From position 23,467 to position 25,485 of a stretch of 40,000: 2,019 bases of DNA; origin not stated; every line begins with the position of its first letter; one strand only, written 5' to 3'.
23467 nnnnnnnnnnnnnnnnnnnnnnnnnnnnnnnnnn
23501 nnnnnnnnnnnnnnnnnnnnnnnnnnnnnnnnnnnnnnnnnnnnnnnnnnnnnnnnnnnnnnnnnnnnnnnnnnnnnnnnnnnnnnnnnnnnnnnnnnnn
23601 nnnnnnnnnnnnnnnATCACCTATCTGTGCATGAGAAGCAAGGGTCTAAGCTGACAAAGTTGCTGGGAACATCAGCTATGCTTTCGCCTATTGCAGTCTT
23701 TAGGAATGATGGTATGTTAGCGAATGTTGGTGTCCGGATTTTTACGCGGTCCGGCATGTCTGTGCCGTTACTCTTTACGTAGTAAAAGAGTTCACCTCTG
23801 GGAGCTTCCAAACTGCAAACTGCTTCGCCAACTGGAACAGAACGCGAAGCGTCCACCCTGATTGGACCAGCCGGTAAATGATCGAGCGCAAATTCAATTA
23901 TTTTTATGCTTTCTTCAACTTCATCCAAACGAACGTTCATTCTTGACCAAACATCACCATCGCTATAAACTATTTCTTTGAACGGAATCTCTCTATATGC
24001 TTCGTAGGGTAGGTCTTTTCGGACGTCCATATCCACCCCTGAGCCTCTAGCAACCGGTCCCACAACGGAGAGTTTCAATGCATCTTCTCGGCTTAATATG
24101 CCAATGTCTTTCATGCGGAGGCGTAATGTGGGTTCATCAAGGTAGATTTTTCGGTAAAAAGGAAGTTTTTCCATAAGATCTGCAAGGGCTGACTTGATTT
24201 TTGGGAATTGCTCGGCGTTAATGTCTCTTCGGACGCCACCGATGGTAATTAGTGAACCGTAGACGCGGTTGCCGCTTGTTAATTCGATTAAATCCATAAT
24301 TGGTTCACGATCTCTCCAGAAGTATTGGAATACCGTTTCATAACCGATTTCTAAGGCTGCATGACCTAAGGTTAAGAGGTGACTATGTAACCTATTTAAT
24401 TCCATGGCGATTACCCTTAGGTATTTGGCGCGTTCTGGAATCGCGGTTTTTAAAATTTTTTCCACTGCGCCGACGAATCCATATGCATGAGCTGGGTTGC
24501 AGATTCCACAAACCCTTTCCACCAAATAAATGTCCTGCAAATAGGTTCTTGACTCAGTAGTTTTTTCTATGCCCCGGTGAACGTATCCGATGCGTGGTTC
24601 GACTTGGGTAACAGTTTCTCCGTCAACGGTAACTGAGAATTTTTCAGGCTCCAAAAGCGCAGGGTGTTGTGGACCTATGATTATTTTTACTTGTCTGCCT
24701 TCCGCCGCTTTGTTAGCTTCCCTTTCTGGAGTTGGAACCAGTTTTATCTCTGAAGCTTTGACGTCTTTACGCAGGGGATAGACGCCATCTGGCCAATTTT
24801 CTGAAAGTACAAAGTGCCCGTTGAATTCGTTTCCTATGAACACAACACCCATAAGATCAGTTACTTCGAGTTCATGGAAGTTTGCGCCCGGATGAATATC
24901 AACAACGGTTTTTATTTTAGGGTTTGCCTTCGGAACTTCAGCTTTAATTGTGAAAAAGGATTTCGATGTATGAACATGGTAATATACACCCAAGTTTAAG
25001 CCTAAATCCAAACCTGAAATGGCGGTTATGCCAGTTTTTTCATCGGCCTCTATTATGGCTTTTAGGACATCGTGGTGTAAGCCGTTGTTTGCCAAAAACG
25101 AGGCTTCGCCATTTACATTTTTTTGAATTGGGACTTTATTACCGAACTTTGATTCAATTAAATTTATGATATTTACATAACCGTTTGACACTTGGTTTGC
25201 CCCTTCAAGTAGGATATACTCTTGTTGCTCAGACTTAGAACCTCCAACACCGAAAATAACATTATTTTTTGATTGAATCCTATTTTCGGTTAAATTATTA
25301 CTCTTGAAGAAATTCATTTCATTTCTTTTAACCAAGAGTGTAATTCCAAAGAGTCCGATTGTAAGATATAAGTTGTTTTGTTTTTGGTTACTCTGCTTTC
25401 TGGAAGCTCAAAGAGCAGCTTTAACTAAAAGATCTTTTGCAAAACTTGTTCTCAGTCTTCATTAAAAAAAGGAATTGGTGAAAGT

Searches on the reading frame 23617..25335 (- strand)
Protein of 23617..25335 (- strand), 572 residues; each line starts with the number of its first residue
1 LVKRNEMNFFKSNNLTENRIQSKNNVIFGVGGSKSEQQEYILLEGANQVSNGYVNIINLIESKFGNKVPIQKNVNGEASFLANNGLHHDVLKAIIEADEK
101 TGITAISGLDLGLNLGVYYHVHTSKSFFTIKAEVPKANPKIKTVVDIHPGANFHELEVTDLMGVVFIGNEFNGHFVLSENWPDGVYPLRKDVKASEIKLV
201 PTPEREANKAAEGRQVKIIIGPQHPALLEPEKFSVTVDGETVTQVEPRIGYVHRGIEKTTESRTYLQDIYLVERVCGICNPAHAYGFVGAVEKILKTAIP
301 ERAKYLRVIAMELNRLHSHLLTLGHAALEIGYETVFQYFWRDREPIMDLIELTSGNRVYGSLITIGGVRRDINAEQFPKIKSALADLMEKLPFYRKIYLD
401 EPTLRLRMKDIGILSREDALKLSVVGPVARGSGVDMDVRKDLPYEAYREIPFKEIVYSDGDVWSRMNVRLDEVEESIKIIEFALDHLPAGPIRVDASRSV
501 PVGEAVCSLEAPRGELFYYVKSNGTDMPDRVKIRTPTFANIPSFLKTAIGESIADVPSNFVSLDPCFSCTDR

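Call 3: search_protein_families(library=pfam, proteins=[window:23617-25335:-], max_evalue=0.01)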
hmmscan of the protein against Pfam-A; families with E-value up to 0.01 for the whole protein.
window:23617-25335:- (572 aa): 3 families
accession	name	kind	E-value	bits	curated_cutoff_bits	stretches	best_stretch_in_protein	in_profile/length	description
PF00346.24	Complex1_49kDa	-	4.7e-70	236.2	24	2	330-498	2-170/271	Respiratory-chain NADH dehydrogenase, 49 Kd subunit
PF00329.25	Complex1_30kDa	-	1.9e-17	64.4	22.5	1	80-195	14-121/124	Respiratory-chain NADH dehydrogenase, 30 Kd subunit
PF00374.24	NiFeSe_Hases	-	1.2e-10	41.4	25.8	1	254-322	1-69/508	Nickel-dependent hydrogenase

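Call 4: search_protein_families(library=ncbifam, proteins=[window:23617-25335:-], max_evalue=0.01)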
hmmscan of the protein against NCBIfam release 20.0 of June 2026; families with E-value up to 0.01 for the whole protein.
window:23617-25335:- (572 aa): 29 families (the best 25 are shown)
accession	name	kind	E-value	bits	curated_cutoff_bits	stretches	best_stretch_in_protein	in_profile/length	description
NF004739.1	PRK06075.1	equivalog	7.3e-106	354.2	360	2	217-497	2-282/384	NADH-quinone oxidoreductase subunit D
TIGR01962.1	NuoD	equivalog_domain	5.2e-92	308.7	459.35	2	215-497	2-284/386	NADH dehydrogenase (quinone) subunit D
NF040602.1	F420_dehyd_FpoD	exception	1.8e-91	306.9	600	1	216-572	8-372/372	F420H2 dehydrogenase subunit FpoD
NF008974.0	PRK12322.1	equivalog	5.8e-89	298.6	522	1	215-567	6-361/366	NADH-quinone oxidoreductase subunit D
NF009808.0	PRK13292.1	equivalog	1.3e-79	268.1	1156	2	119-496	300-688/791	NADH-quinone oxidoreductase subunit B/C/D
NF008728.0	PRK11742.1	equivalog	3e-70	237.3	840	2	114-501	94-500/598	NADH-quinone oxidoreductase subunit C/D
NF005649.0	PRK07415.1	equivalog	3.3e-66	224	583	2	216-493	11-289/394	NAD(P)H-quinone oxidoreductase subunit H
NF004737.0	PRK06074.2-4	equivalog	9.5e-13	48.3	144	1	101-203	35-135/150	NADH-quinone oxidoreductase subunit C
NF045518.1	H2_NiFeSe_large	exception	2.4e-12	46.5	780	1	232-326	17-110/485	NiFeSe hydrogenase large subunit HysA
TIGR03295.1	frhA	equivalog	5.8e-12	45.3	392.5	1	254-384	41-178/412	coenzyme F420 hydrogenase subunit alpha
NF033181.1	NiFeSe_hydrog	equivalog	5.8e-11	42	600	1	232-325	17-109/507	nickel-dependent hydrogenase large subunit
TIGR01961.1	NuoC_fam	subfamily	6.2e-11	42.9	122.45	1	103-194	27-120/122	NADH (or F420H2) dehydrogenase, subunit C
NF005832.0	PRK07735.1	equivalog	1.3e-10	41.1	431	1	106-193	337-424/430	NADH-quinone oxidoreductase subunit C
NF007778.0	PRK10467.1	equivalog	3.9e-08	32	969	1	249-322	34-107/567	hydrogenase 2 large subunit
NF004736.0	PRK06074.2-3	equivalog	5.3e-08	32.7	239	1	123-193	88-158/183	NADH-quinone oxidoreductase subunit C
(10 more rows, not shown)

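Call 9: find_homologous_proteins(query=window:23617-25335:-, max_evalue=1e-20)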
Query window:23617-25335:- (572 aa): 6415 proteins with E <= 1e-20 among 8000 candidates; the best 120 are listed.
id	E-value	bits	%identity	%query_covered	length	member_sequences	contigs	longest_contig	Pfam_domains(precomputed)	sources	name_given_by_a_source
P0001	0.0e+0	1075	88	92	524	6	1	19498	PF00374.25,PF00329.26,PF00346.25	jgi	jgi:NADH-quinone oxidoreductase subunit D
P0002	0.0e+0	1042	85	92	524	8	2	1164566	PF00374.25,PF00329.26,PF00346.25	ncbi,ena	-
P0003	0.0e+0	1030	85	91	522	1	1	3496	PF00374.25,PF00329.26,PF00346.25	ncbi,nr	ncbi:MAG TPA: NADH-quinone oxidoreductase subunit C, partial [Candidatus Acidoferrales bacterium]|nr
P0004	0.0e+0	1026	85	92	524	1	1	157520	PF00374.25,PF00329.26,PF00346.25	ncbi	-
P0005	0.0e+0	1023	85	91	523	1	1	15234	PF00374.25,PF00329.26,PF00346.25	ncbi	-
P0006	0.0e+0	1022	85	91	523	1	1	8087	PF00374.25,PF00329.26,PF00346.25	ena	-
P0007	0.0e+0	1015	84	92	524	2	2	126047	PF00374.25,PF00329.26,PF00346.25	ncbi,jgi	ncbi:MAG: NADH-quinone oxidoreductase subunit C [Candidatus Bathyarchaeia archaeon]|jgi:NADH-quinone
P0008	0.0e+0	1013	83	92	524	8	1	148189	PF00374.25,PF00329.26,PF00346.25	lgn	-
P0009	0.0e+0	1012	83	91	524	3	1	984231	PF00374.25,PF00329.26,PF00346.25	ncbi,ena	-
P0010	0.0e+0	1012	81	92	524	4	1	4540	PF00374.25,PF00329.26,PF00346.25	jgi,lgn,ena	jgi:NADH-quinone oxidoreductase subunit D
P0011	0.0e+0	1012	83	92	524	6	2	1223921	PF00374.25,PF00329.26,PF00346.25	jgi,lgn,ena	-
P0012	2.0e-298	1009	81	92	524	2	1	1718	PF00374.25,PF00329.26,PF00346.25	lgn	-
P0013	8.5e-298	1007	83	92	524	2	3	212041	PF00374.25,PF00329.26,PF00346.25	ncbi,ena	-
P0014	1.8e-297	1006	84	91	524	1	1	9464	PF00374.25,PF00329.26,PF00346.25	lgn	-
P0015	4.0e-297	1004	84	91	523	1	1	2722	PF00374.25,PF00329.26,PF00346.25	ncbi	-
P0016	1.0e-293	993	81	92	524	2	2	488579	PF00374.25,PF00329.26,PF00346.25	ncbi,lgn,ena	-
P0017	9.0e-293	990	80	92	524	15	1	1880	PF00374.25,PF00329.26,PF00346.25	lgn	-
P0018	1.7e-292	989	81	92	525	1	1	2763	PF00374.25,PF00329.26,PF00346.25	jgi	jgi:Ni,Fe-hydrogenase III large subunit/Ni,Fe-hydrogenase III component G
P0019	2.5e-292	989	82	91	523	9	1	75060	PF00374.25,PF00329.26,PF00346.25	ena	-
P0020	8.4e-292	987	80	92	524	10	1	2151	PF00374.25,PF00329.26,PF00346.25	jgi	-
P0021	4.5e-288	975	80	92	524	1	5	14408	PF00374.25,PF00329.26,PF00346.25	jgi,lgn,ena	jgi:Ni,Fe-hydrogenase III large subunit/Ni,Fe-hydrogenase III component G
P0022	4.3e-287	971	80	92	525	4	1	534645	PF00374.25,PF00329.26,PF00346.25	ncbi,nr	ncbi:MAG: NADH-quinone oxidoreductase subunit C [Candidatus Bathyarchaeota archaeon]|nr:NADH-quinone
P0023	1.8e-286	969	80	91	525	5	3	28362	PF00374.25,PF00329.26,PF00346.25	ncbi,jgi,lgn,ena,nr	ncbi:MAG: NADH-quinone oxidoreductase subunit D [Crenarchaeota archaeon]|nr:NADH-quinone oxidoreduct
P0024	4.0e-286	968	78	92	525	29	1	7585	PF00374.25,PF00329.26,PF00346.25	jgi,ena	-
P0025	4.6e-286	968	79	91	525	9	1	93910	PF00374.25,PF00329.26,PF00346.25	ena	-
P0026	7.1e-286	967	80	91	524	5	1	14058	PF00374.25,PF00329.26,PF00346.25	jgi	-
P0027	1.3e-285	966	80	91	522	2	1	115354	PF00374.25,PF00329.26,PF00346.25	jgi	jgi:Ni,Fe-hydrogenase III large subunit/Ni,Fe-hydrogenase III component G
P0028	1.7e-283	959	80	92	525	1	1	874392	PF00374.25,PF00329.26,PF00346.25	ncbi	-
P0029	1.0e-282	957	78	92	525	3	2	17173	PF00374.25,PF00329.26,PF00346.25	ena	-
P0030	1.1e-282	957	78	92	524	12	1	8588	PF00374.25,PF00329.26,PF00346.25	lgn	-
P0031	4.0e-282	955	81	87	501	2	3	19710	PF00374.25,PF00329.26,PF00346.25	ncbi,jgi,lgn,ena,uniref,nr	ncbi:MAG: NADH-quinone oxidoreductase subunit C [Nitrososphaerota archaeon]|jgi:NADH-quinone oxidore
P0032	1.7e-281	953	78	92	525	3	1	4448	PF00374.25,PF00329.26,PF00346.25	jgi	jgi:Ni,Fe-hydrogenase III large subunit/NADH:ubiquinone oxidoreductase subunit C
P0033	7.1e-281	951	79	90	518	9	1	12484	PF00374.25,PF00329.26,PF00346.25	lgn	-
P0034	1.2e-279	947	78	92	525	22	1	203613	PF00374.25,PF00329.26,PF00346.25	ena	-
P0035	1.2e-279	947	79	92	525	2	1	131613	PF00374.25,PF00329.26,PF00346.25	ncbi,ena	-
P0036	1.5e-279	947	85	84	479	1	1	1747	PF00374.25,PF00329.26,PF00346.25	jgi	jgi:formate hydrogenlyase subunit 5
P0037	2.6e-279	946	77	92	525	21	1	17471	PF00374.25,PF00329.26,PF00346.25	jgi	jgi:Ni,Fe-hydrogenase III large subunit/NADH:ubiquinone oxidoreductase subunit C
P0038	7.6e-279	944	79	90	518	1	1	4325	PF00374.25,PF00329.26,PF00346.25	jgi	jgi:Ni,Fe-hydrogenase III large subunit/NADH:ubiquinone oxidoreductase subunit C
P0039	2.0e-278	943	78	92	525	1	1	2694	PF00374.25,PF00329.26,PF00346.25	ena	-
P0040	9.4e-277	937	77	92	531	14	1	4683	PF00374.25,PF00329.26,PF00346.25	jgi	jgi:Ni,Fe-hydrogenase III large subunit/NADH:ubiquinone oxidoreductase subunit C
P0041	2.2e-276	936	78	90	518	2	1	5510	PF00374.25,PF00329.26,PF00346.25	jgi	jgi:Ni,Fe-hydrogenase III large subunit/Ni,Fe-hydrogenase III component G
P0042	4.7e-276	935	77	92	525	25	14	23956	PF00374.25,PF00329.26,PF00346.25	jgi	jgi:Ni,Fe-hydrogenase III large subunit/Ni,Fe-hydrogenase III component G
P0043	7.0e-276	934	78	92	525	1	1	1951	PF00374.25,PF00329.26,PF00346.25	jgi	-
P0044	9.6e-276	934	77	92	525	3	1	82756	PF00374.25,PF00329.26,PF00346.25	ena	-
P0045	1.8e-275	933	78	92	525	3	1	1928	PF00374.25,PF00329.26,PF00346.25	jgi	jgi:Ni,Fe-hydrogenase III large subunit/Ni,Fe-hydrogenase III component G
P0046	4.6e-275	932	78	92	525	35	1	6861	PF00374.25,PF00329.26,PF00346.25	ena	-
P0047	5.0e-275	932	76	92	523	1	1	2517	PF00374.25,PF00329.26,PF00346.25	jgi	jgi:NADH-quinone oxidoreductase subunit D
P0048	8.9e-275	931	78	91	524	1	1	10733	PF00374.25,PF00329.26,PF00346.25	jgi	jgi:Ni,Fe-hydrogenase III large subunit/NADH:ubiquinone oxidoreductase subunit C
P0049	8.5e-274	927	77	92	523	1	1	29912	PF00374.25,PF00329.26,PF00346.25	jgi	jgi:Ni,Fe-hydrogenase III large subunit/Ni,Fe-hydrogenase III component G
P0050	1.8e-273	926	75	92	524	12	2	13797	PF00374.25,PF00329.26,PF00346.25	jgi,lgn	-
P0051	2.0e-273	926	77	92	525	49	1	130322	PF00374.25,PF00329.26,PF00346.25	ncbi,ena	-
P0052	2.5e-273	926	76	91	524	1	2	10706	PF00374.25,PF00329.26,PF00346.25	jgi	jgi:Ni,Fe-hydrogenase III large subunit/NADH:ubiquinone oxidoreductase subunit C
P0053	3.7e-273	925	76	92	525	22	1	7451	PF00374.25,PF00329.26,PF00346.25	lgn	-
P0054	5.9e-273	925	77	92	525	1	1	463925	PF00374.25,PF00329.26,PF00346.25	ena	-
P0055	8.2e-273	924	77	92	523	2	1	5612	PF00374.25,PF00329.26,PF00346.25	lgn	-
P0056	9.8e-273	924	77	91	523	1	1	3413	PF00374.25,PF00329.26,PF00346.25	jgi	jgi:formate hydrogenlyase subunit 5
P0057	2.7e-272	922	77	92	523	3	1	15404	PF00374.25,PF00329.26,PF00346.25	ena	-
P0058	3.1e-272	922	77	92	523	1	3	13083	PF00374.25,PF00329.26,PF00346.25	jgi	jgi:Ni,Fe-hydrogenase III large subunit/NADH:ubiquinone oxidoreductase subunit C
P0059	3.7e-272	922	85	81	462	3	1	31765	PF00374.25,PF00329.26,PF00346.25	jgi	jgi:NADH-quinone oxidoreductase subunit D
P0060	9.0e-272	921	78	91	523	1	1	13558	PF00374.25,PF00329.26,PF00346.25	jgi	jgi:Ni,Fe-hydrogenase III large subunit/Ni,Fe-hydrogenase III component G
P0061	1.4e-271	920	77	90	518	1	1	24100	PF00374.25,PF00329.26,PF00346.25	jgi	jgi:NADH-quinone oxidoreductase subunit D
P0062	1.5e-271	920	77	92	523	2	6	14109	PF00374.25,PF00329.26,PF00346.25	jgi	jgi:Ni,Fe-hydrogenase III large subunit/NADH:ubiquinone oxidoreductase subunit C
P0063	1.5e-271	920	76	92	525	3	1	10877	PF00374.25,PF00329.26,PF00346.25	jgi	jgi:Ni,Fe-hydrogenase III large subunit/Ni,Fe-hydrogenase III component G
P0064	1.6e-271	920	76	92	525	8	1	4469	PF00374.25,PF00329.26,PF00346.25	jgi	-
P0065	1.9e-271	920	77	92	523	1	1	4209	PF00374.25,PF00329.26,PF00346.25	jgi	jgi:Ni,Fe-hydrogenase III large subunit/NADH:ubiquinone oxidoreductase subunit C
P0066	2.6e-271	919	77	92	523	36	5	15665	PF00374.25,PF00329.26,PF00346.25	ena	-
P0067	2.7e-271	919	77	92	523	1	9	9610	PF00374.25,PF00329.26,PF00346.25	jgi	jgi:Ni,Fe-hydrogenase III large subunit/NADH:ubiquinone oxidoreductase subunit C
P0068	3.5e-271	919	80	84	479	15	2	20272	PF00374.25,PF00329.26,PF00346.25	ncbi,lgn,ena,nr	ncbi:MAG: NADH-quinone oxidoreductase subunit C [Candidatus Bathyarchaeota archaeon]|nr:NADH-quinone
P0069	3.6e-271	919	77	92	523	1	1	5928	PF00374.25,PF00329.26,PF00346.25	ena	-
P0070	3.8e-271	919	77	92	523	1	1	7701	PF00374.25,PF00329.26,PF00346.25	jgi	jgi:Ni,Fe-hydrogenase III large subunit/NADH:ubiquinone oxidoreductase subunit C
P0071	4.7e-271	918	77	92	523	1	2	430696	PF00374.25,PF00329.26,PF00346.25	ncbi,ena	-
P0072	4.7e-271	918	77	92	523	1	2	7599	PF00374.25,PF00329.26,PF00346.25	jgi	jgi:Ni,Fe-hydrogenase III large subunit/NADH:ubiquinone oxidoreductase subunit C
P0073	5.3e-271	918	76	91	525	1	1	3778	PF00374.25,PF00329.26,PF00346.25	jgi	jgi:NADH-quinone oxidoreductase subunit D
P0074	6.6e-271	918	76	92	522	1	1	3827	PF00374.25,PF00329.26,PF00346.25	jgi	jgi:formate hydrogenlyase subunit 5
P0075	2.0e-270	916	77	92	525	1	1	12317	PF00374.25,PF00329.26,PF00346.25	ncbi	-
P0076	2.4e-270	916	77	92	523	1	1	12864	PF00374.25,PF00329.26,PF00346.25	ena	-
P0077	4.9e-270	915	77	92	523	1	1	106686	PF00374.25,PF00329.26,PF00346.25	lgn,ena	-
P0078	9.7e-270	914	77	92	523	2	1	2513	PF00374.25,PF00329.26,PF00346.25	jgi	-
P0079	2.0e-269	913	76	92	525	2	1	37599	PF00374.25,PF00329.26,PF00346.25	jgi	jgi:formate hydrogenlyase subunit 5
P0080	2.4e-269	913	76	91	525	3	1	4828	PF00374.25,PF00329.26,PF00346.25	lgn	-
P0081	2.7e-269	913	77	89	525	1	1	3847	PF00374.25,PF00329.26,PF00346.25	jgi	jgi:Ni,Fe-hydrogenase III large subunit/Ni,Fe-hydrogenase III component G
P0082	9.6e-269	911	76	92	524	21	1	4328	PF00374.25,PF00329.26,PF00346.25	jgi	jgi:Ni,Fe-hydrogenase III large subunit/Ni,Fe-hydrogenase III component G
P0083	3.3e-267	906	76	92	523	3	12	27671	PF00374.25,PF00329.26,PF00346.25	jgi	jgi:Ni,Fe-hydrogenase III large subunit/NADH:ubiquinone oxidoreductase subunit C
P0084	8.5e-267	904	75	92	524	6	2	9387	PF00374.25,PF00329.26,PF00346.25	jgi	jgi:formate hydrogenlyase subunit 5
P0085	8.5e-267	904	75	92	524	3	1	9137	PF00374.25,PF00329.26,PF00346.25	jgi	jgi:formate hydrogenlyase subunit 5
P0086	1.2e-266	904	74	92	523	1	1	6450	PF00374.25,PF00329.26,PF00346.25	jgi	jgi:NADH-quinone oxidoreductase subunit D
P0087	2.5e-266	903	75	92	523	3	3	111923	PF00374.25,PF00329.26,PF00346.25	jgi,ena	jgi:NADH-quinone oxidoreductase subunit D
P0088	4.3e-266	902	75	92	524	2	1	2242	PF00374.25,PF00329.26,PF00346.25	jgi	jgi:formate hydrogenlyase subunit 5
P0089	1.0e-265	901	73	93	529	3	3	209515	PF00374.25,PF00329.26,PF00346.25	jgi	jgi:NADH-quinone oxidoreductase subunit D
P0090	1.1e-265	901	74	92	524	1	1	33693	PF00374.25,PF00329.26,PF00346.25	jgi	jgi:formate hydrogenlyase subunit 5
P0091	3.1e-265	899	74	92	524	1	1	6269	PF00374.25,PF00329.26,PF00346.25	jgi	jgi:formate hydrogenlyase subunit 5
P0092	7.3e-265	898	75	91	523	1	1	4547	PF00374.25,PF00329.26,PF00346.25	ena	-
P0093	9.6e-265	898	74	92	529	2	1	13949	PF00374.25,PF00329.26,PF00346.25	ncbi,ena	-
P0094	1.1e-264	897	74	93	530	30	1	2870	PF00374.25,PF00329.26,PF00346.25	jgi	jgi:NADH-quinone oxidoreductase subunit D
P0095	1.4e-264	897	75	92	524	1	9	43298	PF00374.25,PF00329.26,PF00346.25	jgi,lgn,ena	jgi:Ni,Fe-hydrogenase III large subunit/Ni,Fe-hydrogenase III component G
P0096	5.5e-264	895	73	93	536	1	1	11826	PF00374.25,PF00329.26,PF00346.25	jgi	jgi:Ni,Fe-hydrogenase III large subunit/Ni,Fe-hydrogenase III component G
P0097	7.4e-264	895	74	92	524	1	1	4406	PF00374.25,PF00329.26,PF00346.25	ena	-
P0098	9.5e-264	894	74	92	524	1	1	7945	PF00374.25,PF00329.26,PF00346.25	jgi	-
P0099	9.7e-264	894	74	92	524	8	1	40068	PF00374.25,PF00329.26,PF00346.25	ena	-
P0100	1.6e-263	894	74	92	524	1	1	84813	PF00374.25,PF00329.26,PF00346.25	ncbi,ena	-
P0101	1.7e-263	893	80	84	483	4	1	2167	PF00374.25,PF00329.26,PF00346.25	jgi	jgi:NADH-quinone oxidoreductase subunit D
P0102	3.7e-263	892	74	92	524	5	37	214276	PF00374.25,PF00329.26,PF00346.25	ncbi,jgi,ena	ncbi:MAG: NADH-quinone oxidoreductase subunit C [Candidatus Bathyarchaeia archaeon]|jgi:Ni,Fe-hydrog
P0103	4.8e-263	892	74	91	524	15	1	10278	PF00374.25,PF00329.26,PF00346.25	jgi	jgi:Ni,Fe-hydrogenase III large subunit/NADH:ubiquinone oxidoreductase subunit C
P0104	1.2e-262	891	73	93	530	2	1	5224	PF00374.25,PF00329.26,PF00346.25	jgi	-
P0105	1.3e-262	891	75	91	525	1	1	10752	PF00374.25,PF00329.26,PF00346.25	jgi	jgi:Ni,Fe-hydrogenase III large subunit/NADH:ubiquinone oxidoreductase subunit C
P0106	5.7e-262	888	73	92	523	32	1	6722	PF00374.25,PF00329.26,PF00346.25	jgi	-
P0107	1.2e-261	887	72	92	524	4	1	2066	PF00374.25,PF00329.26,PF00346.25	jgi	jgi:Ni,Fe-hydrogenase III large subunit/Ni,Fe-hydrogenase III component G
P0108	1.3e-261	887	74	91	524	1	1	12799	PF00374.25,PF00329.26,PF00346.25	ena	-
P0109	1.6e-261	887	74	92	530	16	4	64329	PF00374.25,PF00329.26,PF00346.25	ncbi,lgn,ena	ncbi:MAG: NADH-quinone oxidoreductase subunit C [Candidatus Bathyarchaeia archaeon]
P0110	2.1e-261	887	74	91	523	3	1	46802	PF00374.25,PF00329.26,PF00346.25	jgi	jgi:formate hydrogenlyase subunit 5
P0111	2.2e-261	887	73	92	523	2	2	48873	PF00374.25,PF00329.26,PF00346.25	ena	-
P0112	5.9e-261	885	74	91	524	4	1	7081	PF00374.25,PF00329.26,PF00346.25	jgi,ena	-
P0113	7.9e-261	885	74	92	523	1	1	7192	PF00374.25,PF00329.26,PF00346.25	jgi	jgi:formate hydrogenlyase subunit 5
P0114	1.0e-260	884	74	91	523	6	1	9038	PF00374.25,PF00329.26,PF00346.25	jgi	jgi:Ni,Fe-hydrogenase III large subunit/Ni,Fe-hydrogenase III component G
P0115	1.2e-260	884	74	91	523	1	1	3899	PF00374.25,PF00329.26,PF00346.25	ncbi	-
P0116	1.7e-260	884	74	90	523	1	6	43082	PF00374.25,PF00329.26,PF00346.25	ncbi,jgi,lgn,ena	jgi:formate hydrogenlyase subunit 5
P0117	2.2e-260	883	72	92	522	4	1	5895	PF00374.25,PF00329.26,PF00346.25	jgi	jgi:formate hydrogenlyase subunit 5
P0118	7.7e-260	881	73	92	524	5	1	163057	PF00374.25,PF00329.26,PF00346.25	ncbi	-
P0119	1.3e-259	881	74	90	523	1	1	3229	PF00374.25,PF00329.26,PF00346.25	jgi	jgi:formate hydrogenlyase subunit 5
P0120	2.0e-259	880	74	91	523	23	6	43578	PF00374.25,PF00329.26,PF00346.25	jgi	jgi:Ni,Fe-hydrogenase III large subunit/Ni,Fe-hydrogenase III component G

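Call 10: find_encoding_contigs(protein=P0002, flank=10000, max_places=2)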
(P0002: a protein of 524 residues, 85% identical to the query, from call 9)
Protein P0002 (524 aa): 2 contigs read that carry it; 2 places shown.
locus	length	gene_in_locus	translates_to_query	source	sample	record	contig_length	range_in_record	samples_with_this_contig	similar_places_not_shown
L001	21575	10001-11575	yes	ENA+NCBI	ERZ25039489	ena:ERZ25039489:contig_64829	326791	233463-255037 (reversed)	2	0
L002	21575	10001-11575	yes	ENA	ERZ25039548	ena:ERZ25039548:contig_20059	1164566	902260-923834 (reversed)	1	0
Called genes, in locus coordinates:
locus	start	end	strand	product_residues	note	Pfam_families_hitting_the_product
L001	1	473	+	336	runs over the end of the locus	PF00005:ABC_tran, PF13304:AAA_21 (weak), PF13732:DrrA1-3_C (weak)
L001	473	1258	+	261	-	PF01061:ABC2_membrane, PF12698:ABC2_membrane_3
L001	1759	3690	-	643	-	PF23145:Zf_2nd_IFT121 (faint)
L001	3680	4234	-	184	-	-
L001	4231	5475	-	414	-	PF14130:Cap4_nuclease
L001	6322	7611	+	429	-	PF00528:BPD_transp_1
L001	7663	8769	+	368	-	PF23835:DUF7205 (faint), PF00005:ABC_tran, PF08402:TOBE_2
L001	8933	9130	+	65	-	-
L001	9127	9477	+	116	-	PF00507:Oxidored_q4 (weak)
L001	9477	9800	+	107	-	PF01058:Oxidored_q6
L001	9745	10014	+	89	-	PF01058:Oxidored_q6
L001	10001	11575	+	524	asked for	PF00329:Complex1_30kDa, PF00374:NiFeSe_Hases, PF00346:Complex1_49kDa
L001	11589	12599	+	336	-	PF00146:NADHdh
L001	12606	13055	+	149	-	PF13484:Fer4_16 (faint), PF12837:Fer4_6 (faint), PF14697:Fer4_21 (weak), PF13237:Fer4_10 (weak), PF12838:Fer4_7, PF13187:Fer4_9, PF00037:Fer4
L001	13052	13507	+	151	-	PF00499:Oxidored_q3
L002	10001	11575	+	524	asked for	PF00329:Complex1_30kDa, PF00374:NiFeSe_Hases, PF00346:Complex1_49kDa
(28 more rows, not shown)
